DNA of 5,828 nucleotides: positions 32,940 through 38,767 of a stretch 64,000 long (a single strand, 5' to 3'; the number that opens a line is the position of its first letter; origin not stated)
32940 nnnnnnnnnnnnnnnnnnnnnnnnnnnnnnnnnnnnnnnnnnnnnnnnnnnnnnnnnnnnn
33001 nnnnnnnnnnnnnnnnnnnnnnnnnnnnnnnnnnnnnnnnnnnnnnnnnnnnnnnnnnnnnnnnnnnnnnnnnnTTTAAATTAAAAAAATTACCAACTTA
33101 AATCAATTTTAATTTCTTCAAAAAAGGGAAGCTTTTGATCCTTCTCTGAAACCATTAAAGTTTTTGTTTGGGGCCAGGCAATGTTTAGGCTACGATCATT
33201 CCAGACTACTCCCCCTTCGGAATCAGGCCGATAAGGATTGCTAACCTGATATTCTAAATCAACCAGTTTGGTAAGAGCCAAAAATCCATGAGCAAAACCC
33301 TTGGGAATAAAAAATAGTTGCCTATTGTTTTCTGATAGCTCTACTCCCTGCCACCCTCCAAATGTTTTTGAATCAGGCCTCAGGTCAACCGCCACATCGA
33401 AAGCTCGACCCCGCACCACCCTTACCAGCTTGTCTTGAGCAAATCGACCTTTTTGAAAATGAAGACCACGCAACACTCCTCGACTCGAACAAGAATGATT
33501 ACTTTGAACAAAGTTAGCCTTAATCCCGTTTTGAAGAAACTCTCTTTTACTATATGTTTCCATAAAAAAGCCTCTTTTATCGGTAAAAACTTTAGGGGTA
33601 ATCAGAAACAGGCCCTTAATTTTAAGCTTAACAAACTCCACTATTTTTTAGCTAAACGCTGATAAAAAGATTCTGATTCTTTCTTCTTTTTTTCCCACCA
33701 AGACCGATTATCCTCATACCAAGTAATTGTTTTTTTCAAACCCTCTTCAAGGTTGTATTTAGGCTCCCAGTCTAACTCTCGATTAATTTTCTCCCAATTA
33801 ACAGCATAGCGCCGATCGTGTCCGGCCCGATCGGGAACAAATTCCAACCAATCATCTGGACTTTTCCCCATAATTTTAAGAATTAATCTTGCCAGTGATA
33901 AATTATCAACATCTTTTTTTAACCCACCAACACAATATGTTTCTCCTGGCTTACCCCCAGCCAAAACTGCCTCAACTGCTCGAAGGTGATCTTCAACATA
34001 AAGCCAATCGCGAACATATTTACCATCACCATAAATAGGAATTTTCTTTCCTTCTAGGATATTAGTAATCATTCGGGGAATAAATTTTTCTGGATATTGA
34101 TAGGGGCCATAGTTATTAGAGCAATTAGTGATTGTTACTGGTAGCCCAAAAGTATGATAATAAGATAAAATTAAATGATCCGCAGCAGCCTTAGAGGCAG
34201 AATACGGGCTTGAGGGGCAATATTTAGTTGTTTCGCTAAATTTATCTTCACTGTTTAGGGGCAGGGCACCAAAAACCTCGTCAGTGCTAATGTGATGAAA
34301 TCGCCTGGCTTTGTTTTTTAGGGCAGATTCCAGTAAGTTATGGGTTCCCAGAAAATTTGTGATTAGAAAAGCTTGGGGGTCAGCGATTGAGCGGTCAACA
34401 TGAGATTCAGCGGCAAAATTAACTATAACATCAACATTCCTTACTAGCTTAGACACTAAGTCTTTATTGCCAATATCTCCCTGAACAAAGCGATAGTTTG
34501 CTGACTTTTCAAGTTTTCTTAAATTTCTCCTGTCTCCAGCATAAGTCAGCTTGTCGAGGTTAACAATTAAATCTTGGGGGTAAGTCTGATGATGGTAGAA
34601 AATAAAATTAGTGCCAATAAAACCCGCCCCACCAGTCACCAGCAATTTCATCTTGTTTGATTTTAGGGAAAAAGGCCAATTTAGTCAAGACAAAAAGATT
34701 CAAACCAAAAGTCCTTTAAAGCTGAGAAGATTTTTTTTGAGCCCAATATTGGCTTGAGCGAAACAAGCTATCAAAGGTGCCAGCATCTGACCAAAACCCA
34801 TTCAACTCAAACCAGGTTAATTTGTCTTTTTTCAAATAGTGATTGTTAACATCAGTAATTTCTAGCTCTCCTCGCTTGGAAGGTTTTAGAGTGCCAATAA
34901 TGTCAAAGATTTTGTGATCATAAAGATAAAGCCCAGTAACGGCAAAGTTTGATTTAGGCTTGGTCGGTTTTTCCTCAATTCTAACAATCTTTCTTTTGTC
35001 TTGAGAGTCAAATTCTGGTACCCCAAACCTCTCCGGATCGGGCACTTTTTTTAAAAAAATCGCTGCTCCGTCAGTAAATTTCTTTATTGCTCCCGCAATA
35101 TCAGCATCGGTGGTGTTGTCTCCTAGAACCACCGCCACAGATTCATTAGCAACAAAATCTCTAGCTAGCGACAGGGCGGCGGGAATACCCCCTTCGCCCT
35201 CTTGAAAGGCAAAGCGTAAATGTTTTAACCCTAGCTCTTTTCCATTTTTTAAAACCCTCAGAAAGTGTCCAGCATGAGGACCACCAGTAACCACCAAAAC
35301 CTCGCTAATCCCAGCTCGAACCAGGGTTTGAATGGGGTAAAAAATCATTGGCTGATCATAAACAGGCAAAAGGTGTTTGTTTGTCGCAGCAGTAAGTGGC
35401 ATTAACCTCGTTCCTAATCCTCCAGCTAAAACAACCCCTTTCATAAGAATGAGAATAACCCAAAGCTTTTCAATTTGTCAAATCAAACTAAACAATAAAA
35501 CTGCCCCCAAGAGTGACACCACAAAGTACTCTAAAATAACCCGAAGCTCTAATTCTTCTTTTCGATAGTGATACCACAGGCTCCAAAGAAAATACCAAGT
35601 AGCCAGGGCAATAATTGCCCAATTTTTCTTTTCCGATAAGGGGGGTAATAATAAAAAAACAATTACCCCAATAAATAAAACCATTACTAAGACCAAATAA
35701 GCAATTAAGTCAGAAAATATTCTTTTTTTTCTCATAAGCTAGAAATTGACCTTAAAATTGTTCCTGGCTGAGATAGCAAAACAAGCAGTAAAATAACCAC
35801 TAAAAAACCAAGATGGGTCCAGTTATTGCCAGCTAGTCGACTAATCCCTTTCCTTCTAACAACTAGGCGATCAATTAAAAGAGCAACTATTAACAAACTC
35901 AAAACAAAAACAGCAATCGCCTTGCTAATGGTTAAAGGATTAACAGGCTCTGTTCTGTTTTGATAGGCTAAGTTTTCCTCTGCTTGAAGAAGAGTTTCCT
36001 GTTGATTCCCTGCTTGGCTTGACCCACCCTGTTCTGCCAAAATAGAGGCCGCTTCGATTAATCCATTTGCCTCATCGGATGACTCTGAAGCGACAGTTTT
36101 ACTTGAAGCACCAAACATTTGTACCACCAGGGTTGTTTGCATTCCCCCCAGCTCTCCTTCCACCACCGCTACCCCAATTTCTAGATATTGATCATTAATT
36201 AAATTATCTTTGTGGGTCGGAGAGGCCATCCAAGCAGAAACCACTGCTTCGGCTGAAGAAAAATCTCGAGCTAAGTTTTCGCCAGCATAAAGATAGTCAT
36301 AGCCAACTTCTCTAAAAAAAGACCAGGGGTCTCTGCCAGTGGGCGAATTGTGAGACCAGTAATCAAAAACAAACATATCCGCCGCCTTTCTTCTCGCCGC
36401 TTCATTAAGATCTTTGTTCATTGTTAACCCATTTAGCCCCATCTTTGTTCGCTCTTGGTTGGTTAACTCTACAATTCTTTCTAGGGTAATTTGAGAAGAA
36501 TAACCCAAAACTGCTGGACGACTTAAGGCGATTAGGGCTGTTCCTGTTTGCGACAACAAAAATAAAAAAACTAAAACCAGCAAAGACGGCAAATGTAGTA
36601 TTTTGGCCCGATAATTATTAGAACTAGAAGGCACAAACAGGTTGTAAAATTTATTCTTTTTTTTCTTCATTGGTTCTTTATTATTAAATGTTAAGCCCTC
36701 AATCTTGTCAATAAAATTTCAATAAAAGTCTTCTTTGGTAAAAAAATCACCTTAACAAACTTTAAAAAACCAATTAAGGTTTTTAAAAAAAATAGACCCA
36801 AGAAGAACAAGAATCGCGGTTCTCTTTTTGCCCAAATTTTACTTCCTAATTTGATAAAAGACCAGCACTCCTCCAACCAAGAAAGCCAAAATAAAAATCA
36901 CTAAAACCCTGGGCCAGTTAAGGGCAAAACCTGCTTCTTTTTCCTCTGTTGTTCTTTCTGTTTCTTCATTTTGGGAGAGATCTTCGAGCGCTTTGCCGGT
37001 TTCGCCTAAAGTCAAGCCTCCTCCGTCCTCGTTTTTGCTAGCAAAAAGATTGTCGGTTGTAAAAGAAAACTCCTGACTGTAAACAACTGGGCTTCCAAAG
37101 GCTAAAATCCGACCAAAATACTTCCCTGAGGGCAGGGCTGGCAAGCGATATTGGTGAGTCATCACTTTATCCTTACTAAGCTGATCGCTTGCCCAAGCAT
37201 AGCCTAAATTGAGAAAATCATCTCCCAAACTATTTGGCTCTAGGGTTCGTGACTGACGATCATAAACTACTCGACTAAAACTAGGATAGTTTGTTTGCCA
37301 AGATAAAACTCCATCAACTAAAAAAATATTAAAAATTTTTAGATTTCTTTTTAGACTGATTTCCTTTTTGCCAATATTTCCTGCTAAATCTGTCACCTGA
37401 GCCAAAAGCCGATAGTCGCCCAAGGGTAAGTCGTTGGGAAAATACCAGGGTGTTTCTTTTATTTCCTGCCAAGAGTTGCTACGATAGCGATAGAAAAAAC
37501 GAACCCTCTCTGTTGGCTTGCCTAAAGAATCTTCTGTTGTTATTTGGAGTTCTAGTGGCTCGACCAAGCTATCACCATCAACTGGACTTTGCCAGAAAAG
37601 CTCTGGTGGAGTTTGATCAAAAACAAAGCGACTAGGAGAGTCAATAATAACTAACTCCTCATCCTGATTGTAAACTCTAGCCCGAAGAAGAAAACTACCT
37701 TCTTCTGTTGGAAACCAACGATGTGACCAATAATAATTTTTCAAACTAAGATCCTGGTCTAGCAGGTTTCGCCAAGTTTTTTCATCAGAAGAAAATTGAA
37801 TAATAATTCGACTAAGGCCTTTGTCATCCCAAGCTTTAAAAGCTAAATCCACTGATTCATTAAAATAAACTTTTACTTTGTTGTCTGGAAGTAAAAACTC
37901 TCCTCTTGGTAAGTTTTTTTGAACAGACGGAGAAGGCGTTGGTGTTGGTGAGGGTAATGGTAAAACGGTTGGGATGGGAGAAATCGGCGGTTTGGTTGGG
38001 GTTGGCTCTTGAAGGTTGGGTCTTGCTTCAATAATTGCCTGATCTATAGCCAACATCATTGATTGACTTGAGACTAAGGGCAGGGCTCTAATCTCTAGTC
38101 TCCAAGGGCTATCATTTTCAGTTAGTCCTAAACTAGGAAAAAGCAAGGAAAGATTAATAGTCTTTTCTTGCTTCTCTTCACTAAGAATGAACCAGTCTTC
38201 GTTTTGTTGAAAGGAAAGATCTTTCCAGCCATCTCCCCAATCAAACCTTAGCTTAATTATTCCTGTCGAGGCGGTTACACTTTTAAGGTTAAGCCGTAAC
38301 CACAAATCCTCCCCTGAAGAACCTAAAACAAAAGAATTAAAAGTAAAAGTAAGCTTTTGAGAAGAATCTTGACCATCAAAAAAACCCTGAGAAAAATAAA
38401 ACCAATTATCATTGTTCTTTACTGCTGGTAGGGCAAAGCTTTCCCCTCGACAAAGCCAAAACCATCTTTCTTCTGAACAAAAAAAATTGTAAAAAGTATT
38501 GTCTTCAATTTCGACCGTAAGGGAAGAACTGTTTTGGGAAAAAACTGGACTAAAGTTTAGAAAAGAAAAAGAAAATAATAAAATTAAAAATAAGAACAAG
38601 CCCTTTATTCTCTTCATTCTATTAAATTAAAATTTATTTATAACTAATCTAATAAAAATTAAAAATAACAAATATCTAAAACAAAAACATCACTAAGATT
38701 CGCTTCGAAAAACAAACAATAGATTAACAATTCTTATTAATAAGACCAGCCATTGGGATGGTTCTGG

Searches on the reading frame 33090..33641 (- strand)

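Call 43: search_protein_families(library=ncbifam, proteins=[window:33090-33641:-], max_evalue=0.00001)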
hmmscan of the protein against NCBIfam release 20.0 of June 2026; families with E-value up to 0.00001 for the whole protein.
window:33090-33641:- (183 aa): 1 family
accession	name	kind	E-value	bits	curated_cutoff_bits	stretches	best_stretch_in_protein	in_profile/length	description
TIGR01221.1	rmlC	equivalog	4.8e-70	234.9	155.75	1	3-177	2-175/176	dTDP-4-dehydrorhamnose 3,5-epimerase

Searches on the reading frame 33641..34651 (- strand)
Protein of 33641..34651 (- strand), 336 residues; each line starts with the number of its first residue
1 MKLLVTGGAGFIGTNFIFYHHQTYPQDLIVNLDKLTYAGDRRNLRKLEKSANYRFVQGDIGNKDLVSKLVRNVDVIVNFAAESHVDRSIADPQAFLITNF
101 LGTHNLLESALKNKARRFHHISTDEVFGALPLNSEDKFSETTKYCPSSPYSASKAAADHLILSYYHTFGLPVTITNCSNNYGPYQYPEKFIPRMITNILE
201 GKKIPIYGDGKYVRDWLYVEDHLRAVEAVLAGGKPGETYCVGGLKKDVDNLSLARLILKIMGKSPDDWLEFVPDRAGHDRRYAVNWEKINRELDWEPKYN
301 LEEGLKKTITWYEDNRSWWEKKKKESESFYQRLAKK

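Call 43: search_protein_families(library=ncbifam, proteins=[window:33641-34651:-], max_evalue=0.00001)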
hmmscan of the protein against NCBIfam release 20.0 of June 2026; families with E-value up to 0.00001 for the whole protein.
window:33641-34651:- (336 aa): 23 families
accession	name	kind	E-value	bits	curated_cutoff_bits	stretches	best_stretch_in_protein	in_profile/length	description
TIGR01181.1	dTDP_gluc_dehyt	equivalog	6.1e-139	462.6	365.1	1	2-320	1-319/321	dTDP-glucose 4,6-dehydratase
NF007490.0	PRK10084.1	subfamily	5.8e-107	357.8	649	1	1-332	1-351/361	dTDP-glucose 4,6-dehydratase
NF007582.0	PRK10217.1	equivalog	1.1e-99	333.9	698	1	2-325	3-344/355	dTDP-glucose 4,6-dehydratase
TIGR04180.1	EDH_00030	hypoth_equivalog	6.9e-39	133.7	475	1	4-300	2-297/297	NAD-dependent 4,6-dehydratase LegB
TIGR01179.1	galE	equivalog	4.1e-30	104.7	262.3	1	2-316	1-329/332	UDP-glucose 4-epimerase GalE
TIGR02622.1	CDP_4_6_dhtase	equivalog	1.2e-21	77.3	278.45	1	2-316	6-334/352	CDP-glucose 4,6-dehydratase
NF011728.1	PRK15181.1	equivalog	1.1e-20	73.9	760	1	3-317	18-342/348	Vi polysaccharide biosynthesis UDP-N-acetylglucosaminuronic acid C-4 epimerase TviC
TIGR03466.1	HpnA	hypoth_equivalog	4.4e-20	71.8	367.65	1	1-260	1-242/327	hopanoid-associated sugar epimerase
TIGR02197.1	heptose_epim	equivalog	1.6e-19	70.3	274.6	1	3-314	1-315/316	ADP-glyceromanno-heptose 6-epimerase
NF007956.0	PRK10675.1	subfamily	7.6e-17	61.4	394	1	1-160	1-159/338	UDP-glucose 4-epimerase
TIGR01472.1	gmd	equivalog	5.3e-15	55.5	415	1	53-239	56-248/342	GDP-mannose 4,6-dehydratase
TIGR03589.1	PseB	equivalog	1.4e-13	50.5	407.75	1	3-133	7-135/324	UDP-N-acetylglucosamine 4,6-dehydratase (inverting)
NF008872.0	PRK11908.1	equivalog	1.5e-13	50.5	294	1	2-265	3-275/349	bifunctional UDP-4-keto-pentose/UDP-xylose synthase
TIGR01214.1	rmlD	equivalog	1.2e-12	47.5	224.05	1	2-209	1-178/285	dTDP-4-dehydrorhamnose reductase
NF052578.1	StrlDmthSdmBMthl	equivalog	7e-12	45.7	600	1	3-250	3-236/328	sterol demethylase protein SdmB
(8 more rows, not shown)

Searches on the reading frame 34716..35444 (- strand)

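Call 43: search_protein_families(library=ncbifam, proteins=[window:34716-35444:-], max_evalue=0.00001)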
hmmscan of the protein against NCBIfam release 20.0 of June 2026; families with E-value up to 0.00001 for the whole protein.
window:34716-35444:- (242 aa): 23 families
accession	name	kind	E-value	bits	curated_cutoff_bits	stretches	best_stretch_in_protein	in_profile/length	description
TIGR01207.1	rmlA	equivalog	2.1e-69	233.8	360.65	1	2-234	1-236/286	glucose-1-phosphate thymidylyltransferase RfbA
NF012024.0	PRK15480.1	equivalog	2.9e-58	197.3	588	1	2-236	5-242/292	glucose-1-phosphate thymidylyltransferase RfbA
TIGR01208.1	rmlA_long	equivalog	5.6e-58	196.5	320.25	1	2-231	1-231/353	glucose-1-phosphate thymidylyltransferase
TIGR03992.1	Arch_glmU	subfamily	4e-44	151.1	292.1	1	1-233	1-226/393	bifunctional sugar-1-phosphate nucleotidylyltransferase/acetyltransferase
NF041173.1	Sug_nt_acttase_Thmprot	equivalog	1.3e-32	113.3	600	1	1-223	1-216/405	bifunctional sugar-1-phosphate nucleotidylyltransferase/acetyltransferase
NF041313.1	UDPGP_AglF_Halo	equivalog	6.4e-32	110.9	400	1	1-222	1-222/234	UTP--glucose-1-phosphate uridylyltransferase AglF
TIGR01099.1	galU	equivalog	4.4e-30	105.1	326.8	2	75-223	95-254/261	UTP--glucose-1-phosphate uridylyltransferase GalU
NF052502.1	man1P_GTase_Rv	exception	1.9e-20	73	440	1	2-232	2-228/352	mannose-1-phosphate guanylyltransferase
NF045761.1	NAMPUrTaseMurU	equivalog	1.5e-19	70.7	250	1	1-227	1-220/226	N-acetylmuramate alpha-1-phosphate uridylyltransferase MurU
NF009928.0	PRK13389.1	equivalog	5.3e-17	61.9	548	1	2-54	10-62/302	UTP--glucose-1-phosphate uridylyltransferase GalU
NF003670.0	PRK05293.1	equivalog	1.2e-15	57.3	470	1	134-231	157-255/382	glucose-1-phosphate adenylyltransferase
TIGR02623.1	G1P_cyt_trans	equivalog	1.5e-13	50.8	300.25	1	93-238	112-249/255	glucose-1-phosphate cytidylyltransferase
NF007516.0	PRK10122.1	equivalog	4e-13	49.2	534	1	2-54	5-57/297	UTP--glucose-1-phosphate uridylyltransferase GalF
TIGR02091.1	glgC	equivalog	6.9e-13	48.4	424.9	1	131-231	147-256/364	glucose-1-phosphate adenylyltransferase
NF049965.1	GlMnHpPGnyltfHddC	equivalog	7.5e-12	45.3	300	1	1-182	1-174/221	D-glycero-D-manno-heptose 1-phosphate guanosyltransferase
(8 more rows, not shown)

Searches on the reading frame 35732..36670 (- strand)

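Call 43: search_protein_families(library=ncbifam, proteins=[window:35732-36670:-], max_evalue=0.00001)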
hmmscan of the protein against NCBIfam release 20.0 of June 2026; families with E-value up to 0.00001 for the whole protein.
window:35732-36670:- (312 aa): 2 families
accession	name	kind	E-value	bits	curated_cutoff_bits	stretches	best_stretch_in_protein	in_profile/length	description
TIGR02909.1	spore_YkwD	subfamily_domain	5.5e-35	120.1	171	1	64-186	6-125/127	uncharacterized protein, YkwD family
NF052539.1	DivAsocLipDalA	equivalog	7e-13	48.8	200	1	64-183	49-168/169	divisome-associated lipoprotein DalA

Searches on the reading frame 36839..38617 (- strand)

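Call 56: search_protein_families(library=pfam, proteins=[window:36839-38617:-], max_evalue=0.01)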
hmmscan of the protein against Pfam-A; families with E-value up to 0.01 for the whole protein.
window:36839-38617:- (592 aa): 1 family
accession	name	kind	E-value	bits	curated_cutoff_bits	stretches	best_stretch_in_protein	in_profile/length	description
PF15418.12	DUF4625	-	0.0028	18.4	27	0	389-422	95-128/131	Domain of unknown function (DUF4625)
